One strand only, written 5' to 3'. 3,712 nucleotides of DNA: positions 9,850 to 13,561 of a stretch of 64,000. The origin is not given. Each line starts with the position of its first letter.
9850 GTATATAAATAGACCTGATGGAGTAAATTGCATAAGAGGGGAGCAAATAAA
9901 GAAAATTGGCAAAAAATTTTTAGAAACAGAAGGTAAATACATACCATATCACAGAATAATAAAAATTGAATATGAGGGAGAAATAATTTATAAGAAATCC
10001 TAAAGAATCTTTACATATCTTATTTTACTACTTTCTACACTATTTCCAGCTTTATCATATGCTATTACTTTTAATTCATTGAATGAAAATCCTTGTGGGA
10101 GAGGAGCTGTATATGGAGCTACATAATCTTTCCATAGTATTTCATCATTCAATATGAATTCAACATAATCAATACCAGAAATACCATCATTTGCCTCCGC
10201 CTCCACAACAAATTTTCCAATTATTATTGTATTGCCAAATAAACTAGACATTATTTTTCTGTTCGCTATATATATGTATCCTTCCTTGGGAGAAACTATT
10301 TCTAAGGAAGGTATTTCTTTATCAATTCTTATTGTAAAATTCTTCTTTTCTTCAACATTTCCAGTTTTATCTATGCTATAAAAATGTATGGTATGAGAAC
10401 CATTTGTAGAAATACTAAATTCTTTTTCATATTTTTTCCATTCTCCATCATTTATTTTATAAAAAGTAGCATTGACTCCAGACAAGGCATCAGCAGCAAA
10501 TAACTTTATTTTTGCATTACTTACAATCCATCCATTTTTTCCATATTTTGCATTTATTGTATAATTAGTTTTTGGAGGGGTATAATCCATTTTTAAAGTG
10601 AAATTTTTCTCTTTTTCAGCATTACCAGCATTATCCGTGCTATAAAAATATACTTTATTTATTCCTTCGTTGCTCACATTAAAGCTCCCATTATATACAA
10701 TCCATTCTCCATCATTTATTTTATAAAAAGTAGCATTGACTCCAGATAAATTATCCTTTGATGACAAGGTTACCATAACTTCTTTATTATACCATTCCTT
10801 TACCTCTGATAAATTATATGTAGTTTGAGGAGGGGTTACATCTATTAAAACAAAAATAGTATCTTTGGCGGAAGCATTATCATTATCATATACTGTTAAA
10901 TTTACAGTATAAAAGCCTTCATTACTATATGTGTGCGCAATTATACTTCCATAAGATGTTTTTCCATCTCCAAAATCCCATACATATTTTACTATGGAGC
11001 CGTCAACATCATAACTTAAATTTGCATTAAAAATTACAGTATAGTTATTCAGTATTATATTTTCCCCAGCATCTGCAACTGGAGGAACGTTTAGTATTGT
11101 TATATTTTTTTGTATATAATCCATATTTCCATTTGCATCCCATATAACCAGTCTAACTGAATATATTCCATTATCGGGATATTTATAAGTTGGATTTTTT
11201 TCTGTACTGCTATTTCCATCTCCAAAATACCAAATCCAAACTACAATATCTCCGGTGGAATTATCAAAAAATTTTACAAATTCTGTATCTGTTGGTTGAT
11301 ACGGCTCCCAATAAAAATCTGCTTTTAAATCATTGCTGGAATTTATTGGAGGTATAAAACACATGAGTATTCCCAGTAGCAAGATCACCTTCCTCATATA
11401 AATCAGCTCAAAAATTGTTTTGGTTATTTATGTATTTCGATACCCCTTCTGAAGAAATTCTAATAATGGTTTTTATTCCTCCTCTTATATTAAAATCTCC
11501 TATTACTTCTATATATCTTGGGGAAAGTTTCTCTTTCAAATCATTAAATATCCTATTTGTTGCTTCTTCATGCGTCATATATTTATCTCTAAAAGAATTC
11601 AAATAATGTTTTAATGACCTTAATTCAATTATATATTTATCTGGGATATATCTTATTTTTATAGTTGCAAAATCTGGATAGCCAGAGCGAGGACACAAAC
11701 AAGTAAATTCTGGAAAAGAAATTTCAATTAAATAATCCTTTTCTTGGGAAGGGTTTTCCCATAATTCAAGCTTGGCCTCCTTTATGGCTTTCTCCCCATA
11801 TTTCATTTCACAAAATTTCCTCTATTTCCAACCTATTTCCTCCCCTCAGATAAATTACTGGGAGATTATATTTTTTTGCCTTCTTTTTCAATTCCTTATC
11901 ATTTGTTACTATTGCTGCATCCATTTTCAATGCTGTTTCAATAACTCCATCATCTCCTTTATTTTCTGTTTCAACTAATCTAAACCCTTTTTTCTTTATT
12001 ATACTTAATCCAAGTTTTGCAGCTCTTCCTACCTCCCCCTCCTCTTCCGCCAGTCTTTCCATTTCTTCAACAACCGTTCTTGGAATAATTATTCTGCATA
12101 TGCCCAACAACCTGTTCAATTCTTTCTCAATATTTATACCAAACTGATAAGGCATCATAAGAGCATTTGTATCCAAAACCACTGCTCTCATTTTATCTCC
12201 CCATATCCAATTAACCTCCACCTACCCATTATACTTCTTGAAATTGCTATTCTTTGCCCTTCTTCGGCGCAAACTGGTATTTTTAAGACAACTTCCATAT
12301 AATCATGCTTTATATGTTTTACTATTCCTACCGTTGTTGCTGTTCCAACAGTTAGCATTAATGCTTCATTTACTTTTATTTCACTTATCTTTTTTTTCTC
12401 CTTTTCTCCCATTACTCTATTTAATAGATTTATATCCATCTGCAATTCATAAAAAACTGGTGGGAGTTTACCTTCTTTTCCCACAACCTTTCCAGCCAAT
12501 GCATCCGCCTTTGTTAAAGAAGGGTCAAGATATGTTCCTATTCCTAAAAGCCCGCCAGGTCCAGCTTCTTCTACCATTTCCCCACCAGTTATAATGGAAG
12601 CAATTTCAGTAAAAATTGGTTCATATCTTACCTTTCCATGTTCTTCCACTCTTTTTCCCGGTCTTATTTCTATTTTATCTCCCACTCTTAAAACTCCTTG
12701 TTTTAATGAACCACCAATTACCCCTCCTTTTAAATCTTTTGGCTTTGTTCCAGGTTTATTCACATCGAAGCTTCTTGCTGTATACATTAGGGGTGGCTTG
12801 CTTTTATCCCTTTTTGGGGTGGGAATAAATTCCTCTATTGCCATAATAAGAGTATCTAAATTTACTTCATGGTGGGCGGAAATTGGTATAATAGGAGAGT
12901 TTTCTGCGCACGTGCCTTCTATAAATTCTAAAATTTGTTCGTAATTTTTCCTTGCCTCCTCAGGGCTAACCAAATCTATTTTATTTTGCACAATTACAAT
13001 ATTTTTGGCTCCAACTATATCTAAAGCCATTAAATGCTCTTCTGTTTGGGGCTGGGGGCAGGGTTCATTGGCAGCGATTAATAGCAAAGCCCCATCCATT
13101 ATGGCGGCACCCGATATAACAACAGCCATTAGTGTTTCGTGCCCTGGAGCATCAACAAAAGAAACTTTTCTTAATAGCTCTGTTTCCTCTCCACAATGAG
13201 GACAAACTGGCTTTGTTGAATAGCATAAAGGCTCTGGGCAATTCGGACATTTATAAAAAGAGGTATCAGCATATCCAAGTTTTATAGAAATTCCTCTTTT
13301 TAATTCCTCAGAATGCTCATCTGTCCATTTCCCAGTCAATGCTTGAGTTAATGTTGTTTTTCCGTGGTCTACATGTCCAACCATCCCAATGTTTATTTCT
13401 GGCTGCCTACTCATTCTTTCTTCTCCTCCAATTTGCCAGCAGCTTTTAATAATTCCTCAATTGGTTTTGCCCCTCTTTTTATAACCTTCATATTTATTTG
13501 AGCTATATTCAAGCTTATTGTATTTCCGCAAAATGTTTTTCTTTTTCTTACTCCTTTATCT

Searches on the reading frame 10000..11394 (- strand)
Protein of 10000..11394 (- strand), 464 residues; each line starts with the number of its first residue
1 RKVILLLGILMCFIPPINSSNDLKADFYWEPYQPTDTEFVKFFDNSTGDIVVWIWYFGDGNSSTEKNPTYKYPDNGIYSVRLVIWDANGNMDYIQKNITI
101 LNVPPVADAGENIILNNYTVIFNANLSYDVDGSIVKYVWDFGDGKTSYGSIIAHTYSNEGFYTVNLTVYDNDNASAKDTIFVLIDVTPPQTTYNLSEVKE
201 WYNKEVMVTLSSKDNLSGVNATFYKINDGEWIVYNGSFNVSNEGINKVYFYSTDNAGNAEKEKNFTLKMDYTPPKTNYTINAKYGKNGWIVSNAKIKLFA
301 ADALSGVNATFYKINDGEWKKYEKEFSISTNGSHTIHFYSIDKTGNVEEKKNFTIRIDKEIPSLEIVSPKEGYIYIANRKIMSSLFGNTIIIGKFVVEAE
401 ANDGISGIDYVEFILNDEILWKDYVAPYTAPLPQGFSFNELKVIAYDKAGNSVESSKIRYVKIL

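Call 87: search_protein_families(library=ncbifam, proteins=[window:10000-11394:-], max_evalue=0.01)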
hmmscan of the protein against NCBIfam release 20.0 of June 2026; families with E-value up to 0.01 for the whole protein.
window:10000-11394:- (464 aa): 5 families
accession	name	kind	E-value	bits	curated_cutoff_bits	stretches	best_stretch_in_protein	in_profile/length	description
NF047446.1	barrel_OmpL47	domain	1.6e-49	166.2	40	3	202-268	1-67/68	OmpL47-type beta-barrel domain-containing protein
NF047441.1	Lepto_OmpL47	equivalog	1.2e-27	97.4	250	1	203-460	72-320/336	multi-beta-barrel domain surface protein OmpL47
TIGR00864.1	PCC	subfamily_domain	6.5e-06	22.8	1861.4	1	131-180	1422-1470/2700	polycystin cation channel protein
NF058578.1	CPR_pilus_PamR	equivalog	0.00041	19.3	300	0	150-176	203-230/297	pilus system RbmA-like protein PamR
NF038112.1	myxo_dep_M36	subfamily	0.00068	16.9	1500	1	69-213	1342-1497/1604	myxosortase-dependent M36 family metallopeptidase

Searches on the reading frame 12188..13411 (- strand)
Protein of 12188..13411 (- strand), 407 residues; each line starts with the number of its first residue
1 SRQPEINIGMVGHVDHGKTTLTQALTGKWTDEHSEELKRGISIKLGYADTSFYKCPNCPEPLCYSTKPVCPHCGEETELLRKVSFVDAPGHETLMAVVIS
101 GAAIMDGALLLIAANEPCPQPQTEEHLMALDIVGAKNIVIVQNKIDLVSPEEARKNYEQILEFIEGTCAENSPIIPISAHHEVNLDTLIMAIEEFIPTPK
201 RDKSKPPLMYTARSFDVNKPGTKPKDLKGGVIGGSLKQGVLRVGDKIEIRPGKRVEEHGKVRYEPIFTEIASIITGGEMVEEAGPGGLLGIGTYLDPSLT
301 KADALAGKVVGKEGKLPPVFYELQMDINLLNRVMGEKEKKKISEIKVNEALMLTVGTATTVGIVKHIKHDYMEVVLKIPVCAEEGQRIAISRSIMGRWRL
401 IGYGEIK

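Call 56: find_homologous_proteins(query=window:12188-13411:-, max_evalue=1e-50)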
Query window:12188-13411:- (407 aa): 7999 proteins with E <= 1e-50 among 8000 candidates; the best 120 are listed.
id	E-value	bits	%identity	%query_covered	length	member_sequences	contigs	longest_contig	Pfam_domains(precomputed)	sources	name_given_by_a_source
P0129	1.2e-257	872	93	100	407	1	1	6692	PF09173.18,PF00009.34,PF03144.32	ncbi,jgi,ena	-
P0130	1.2e-252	856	92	100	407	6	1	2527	PF09173.18,PF00009.34,PF03144.32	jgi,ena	-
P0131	6.7e-252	854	92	100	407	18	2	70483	PF09173.18,PF00009.34,PF03144.32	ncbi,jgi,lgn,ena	-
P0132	6.7e-251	850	92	100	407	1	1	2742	PF09173.18,PF00009.34,PF03144.32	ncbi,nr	ncbi:MAG: translation initiation factor IF-2 subunit gamma [Thermoplasmata archaeon]|nr:translation 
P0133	7.9e-251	850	91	100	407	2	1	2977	PF09173.18,PF00009.34,PF03144.32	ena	-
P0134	1.1e-250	850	90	100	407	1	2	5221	PF09173.18,PF00009.34,PF03144.32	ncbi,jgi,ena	-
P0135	3.8e-250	848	91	100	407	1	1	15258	PF09173.18,PF00009.34,PF03144.32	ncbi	-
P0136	9.0e-250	847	91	100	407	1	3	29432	PF09173.18,PF00009.34,PF03144.32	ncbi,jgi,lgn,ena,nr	ncbi:translation initiation factor IF-2 subunit gamma [Thermoplasmatales archaeon ex4484_30]|nr:MAG:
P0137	1.0e-249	846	91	100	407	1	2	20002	PF09173.18,PF00009.34,PF03144.32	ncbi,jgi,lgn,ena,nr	ncbi:MAG: translation initiation factor IF-2 subunit gamma [Thermoplasmata archaeon]|nr:MAG: transla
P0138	2.9e-249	845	91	100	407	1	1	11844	PF09173.18,PF00009.34,PF03144.32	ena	-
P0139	3.7e-249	844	91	100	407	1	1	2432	PF09173.18,PF00009.34,PF03144.32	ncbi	-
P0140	7.6e-247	837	90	100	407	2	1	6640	PF09173.18,PF00009.34,PF03193.23,PF10662.16,PF03144.32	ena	-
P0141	1.3e-246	836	90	100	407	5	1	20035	PF09173.18,PF00009.34,PF03144.32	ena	-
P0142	3.0e-242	822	88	100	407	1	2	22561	PF09173.18,PF00009.34,PF03193.23,PF10662.16,PF03144.32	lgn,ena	-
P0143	7.8e-240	814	88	100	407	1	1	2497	PF09173.18,PF00009.34,PF03193.23,PF03144.32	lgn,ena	-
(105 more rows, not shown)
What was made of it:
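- Its aIF2-gamma is 91% identical to that of Thermoplasmatales archaeon ex4484_30 (call 56).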
